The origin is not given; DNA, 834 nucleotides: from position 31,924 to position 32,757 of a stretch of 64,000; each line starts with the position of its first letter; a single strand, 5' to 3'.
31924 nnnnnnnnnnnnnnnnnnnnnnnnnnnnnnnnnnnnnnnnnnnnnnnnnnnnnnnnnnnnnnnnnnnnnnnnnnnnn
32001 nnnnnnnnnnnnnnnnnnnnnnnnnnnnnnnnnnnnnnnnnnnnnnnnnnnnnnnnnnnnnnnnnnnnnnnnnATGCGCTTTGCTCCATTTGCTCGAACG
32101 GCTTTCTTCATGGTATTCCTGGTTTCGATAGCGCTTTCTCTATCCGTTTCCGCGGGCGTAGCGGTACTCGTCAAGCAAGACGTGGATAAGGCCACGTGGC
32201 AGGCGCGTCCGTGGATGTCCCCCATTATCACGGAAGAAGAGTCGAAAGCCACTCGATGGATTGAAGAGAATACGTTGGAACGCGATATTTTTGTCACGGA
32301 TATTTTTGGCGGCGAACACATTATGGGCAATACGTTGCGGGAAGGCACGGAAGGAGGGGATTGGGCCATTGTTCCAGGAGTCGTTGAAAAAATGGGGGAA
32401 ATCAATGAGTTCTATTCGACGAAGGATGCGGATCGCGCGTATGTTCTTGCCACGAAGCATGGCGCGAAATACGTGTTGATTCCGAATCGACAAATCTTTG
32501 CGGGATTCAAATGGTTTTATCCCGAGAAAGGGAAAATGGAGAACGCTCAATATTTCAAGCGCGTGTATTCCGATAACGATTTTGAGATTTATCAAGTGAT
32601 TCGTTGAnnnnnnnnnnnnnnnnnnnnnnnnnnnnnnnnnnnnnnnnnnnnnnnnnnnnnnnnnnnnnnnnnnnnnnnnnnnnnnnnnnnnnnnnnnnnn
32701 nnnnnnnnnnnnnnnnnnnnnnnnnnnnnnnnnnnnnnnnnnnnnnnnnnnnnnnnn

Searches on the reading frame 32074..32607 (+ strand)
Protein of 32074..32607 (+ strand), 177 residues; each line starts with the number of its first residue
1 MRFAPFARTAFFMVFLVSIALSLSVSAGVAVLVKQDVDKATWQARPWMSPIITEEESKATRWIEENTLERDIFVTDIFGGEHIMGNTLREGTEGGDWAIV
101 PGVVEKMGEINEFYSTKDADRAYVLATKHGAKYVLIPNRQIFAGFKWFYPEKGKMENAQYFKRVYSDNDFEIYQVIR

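Call 47: find_related_loci(query=A2, collection=metagenome_contigs, flank=10000)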
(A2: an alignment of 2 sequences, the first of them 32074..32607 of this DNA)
Query A2 (177 aa) in metagenome_contigs; peptide patterns used: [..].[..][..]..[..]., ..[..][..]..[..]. (x = any residue, [..] = any of these).
209 stretches matched a pattern; 9 encode a relative of the query (tblastn E <= 1e-3); 9 distinct loci.
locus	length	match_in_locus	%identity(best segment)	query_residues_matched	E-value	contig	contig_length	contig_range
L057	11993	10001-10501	55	2-175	2e-66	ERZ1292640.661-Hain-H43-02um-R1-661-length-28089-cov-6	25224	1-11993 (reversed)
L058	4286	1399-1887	52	13-175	2e-60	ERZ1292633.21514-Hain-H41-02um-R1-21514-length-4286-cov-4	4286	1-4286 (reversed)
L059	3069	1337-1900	46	1-175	1e-58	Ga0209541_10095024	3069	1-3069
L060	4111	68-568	49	20-175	1e-58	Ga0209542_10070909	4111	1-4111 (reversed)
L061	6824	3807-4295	47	12-175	2e-45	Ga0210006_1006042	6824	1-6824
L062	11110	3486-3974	47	12-175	2e-45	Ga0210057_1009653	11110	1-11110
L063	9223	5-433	50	32-175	2e-43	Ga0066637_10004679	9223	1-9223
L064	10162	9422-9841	47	35-175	6e-39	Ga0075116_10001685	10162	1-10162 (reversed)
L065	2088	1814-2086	60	7-101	6e-34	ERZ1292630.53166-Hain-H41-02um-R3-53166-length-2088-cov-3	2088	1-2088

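Call 71: search_protein_families(library=pfam, proteins=[L057:6349-9210:-], max_evalue=0.001)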
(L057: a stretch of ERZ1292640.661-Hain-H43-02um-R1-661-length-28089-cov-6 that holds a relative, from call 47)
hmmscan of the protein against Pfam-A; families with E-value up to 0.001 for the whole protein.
L057:6349-9210:- (953 aa): 10 families
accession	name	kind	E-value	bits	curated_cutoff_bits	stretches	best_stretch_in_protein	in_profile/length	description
PF05057.20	DUF676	-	4.4e-09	36.6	20.3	1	243-353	8-131/217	Putative serine esterase (DUF676)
PF00561.26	Abhydrolase_1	-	3.4e-07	30.6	25.8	1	241-350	1-109/245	alpha/beta hydrolase fold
PF01674.24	Lipase_2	-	7.3e-07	29.4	20.3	1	241-333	2-98/219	Lipase (class 2)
PF07819.20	PGAP1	-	1.9e-06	28.3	24.3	1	304-352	85-134/233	PGAP1-like alpha/beta domain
PF00963.24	Cohesin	-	2.2e-06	28.4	24.1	1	819-923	2-113/139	Cohesin domain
PF02089.21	Palm_thioest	-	2.6e-06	27.8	26.8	1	242-350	1-113/254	Palmitoyl protein thioesterase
PF12146.15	Hydrolase_4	-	1.1e-05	25.3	27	1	243-329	7-95/239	Serine aminopeptidase, S33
PF12697.13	Abhydrolase_6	-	2.6e-05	25.4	26.3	1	243-371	1-115/217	Alpha/beta hydrolase family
PF02450.21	LCAT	-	8e-05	22.5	21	1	295-351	107-166/392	Lecithin:cholesterol acyltransferase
PF06028.17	DUF915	-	0.00014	21.7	22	1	281-350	73-146/255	Alpha/beta hydrolase of unknown function (DUF915)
